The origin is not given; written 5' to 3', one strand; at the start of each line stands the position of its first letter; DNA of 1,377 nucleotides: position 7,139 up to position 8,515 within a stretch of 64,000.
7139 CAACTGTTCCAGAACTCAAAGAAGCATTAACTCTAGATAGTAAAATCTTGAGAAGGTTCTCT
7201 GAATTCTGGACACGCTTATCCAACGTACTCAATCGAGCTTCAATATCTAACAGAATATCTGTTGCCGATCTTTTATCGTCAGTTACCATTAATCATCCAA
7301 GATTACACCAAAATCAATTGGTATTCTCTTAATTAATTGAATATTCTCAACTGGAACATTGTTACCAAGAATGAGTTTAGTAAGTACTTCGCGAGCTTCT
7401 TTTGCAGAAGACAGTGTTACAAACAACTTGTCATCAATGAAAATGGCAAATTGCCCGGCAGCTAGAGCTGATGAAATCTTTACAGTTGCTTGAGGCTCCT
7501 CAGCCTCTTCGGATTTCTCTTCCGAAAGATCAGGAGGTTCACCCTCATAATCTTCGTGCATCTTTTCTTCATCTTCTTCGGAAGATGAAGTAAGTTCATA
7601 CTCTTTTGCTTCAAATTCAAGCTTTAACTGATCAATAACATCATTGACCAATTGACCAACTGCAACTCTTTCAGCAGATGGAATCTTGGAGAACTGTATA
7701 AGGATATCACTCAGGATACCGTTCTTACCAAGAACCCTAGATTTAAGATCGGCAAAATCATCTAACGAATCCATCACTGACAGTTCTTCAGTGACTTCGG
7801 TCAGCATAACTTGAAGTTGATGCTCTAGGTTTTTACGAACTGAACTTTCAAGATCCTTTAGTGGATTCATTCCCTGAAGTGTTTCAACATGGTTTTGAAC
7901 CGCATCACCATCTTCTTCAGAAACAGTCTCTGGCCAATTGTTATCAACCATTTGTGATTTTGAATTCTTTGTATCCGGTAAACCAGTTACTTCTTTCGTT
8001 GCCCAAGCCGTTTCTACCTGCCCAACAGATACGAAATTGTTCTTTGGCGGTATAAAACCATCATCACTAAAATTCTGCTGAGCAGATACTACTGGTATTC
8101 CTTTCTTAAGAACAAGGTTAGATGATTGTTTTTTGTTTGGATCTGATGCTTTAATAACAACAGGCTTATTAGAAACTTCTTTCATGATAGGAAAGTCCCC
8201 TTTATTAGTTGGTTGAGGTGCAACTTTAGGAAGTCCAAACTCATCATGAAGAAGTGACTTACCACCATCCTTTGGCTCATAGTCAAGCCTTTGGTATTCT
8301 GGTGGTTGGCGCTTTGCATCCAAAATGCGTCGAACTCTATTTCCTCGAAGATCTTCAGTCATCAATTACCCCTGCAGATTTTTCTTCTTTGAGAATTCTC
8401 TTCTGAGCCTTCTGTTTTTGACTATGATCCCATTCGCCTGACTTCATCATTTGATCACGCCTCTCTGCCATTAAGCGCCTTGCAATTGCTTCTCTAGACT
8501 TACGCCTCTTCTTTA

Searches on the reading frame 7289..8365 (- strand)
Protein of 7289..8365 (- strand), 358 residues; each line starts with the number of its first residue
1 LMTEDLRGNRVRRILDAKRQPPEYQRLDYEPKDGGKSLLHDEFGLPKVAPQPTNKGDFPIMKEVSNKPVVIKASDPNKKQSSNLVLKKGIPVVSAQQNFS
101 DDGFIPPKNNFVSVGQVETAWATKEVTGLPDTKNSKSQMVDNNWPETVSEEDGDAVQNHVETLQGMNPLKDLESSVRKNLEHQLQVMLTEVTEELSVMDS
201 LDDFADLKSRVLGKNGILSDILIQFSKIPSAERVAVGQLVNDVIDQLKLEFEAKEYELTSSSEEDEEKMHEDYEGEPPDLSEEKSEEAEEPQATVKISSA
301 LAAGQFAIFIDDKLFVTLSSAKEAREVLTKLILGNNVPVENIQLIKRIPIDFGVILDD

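Call 25: search_protein_families(library=phrogs, proteins=[window:7289-8365:-], max_evalue=0.001)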
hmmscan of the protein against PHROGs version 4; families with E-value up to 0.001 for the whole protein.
window:7289-8365:- (358 aa): 1 family
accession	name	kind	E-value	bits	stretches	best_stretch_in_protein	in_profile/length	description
phrog_19793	-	unknown function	2.4e-08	34.4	1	182-262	3-83/339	-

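Call 29: search_protein_families(library=pfam, proteins=[window:7289-8365:-], max_evalue=0.001)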
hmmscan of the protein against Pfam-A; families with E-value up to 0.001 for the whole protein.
window:7289-8365:- (358 aa): 1 family
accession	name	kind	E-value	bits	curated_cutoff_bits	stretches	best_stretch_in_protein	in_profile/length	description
PF02912.23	Phe_tRNA-synt_N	-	7.4e-11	42.3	22.3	1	200-264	2-66/69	Aminoacyl tRNA synthetase class II, N-terminal domain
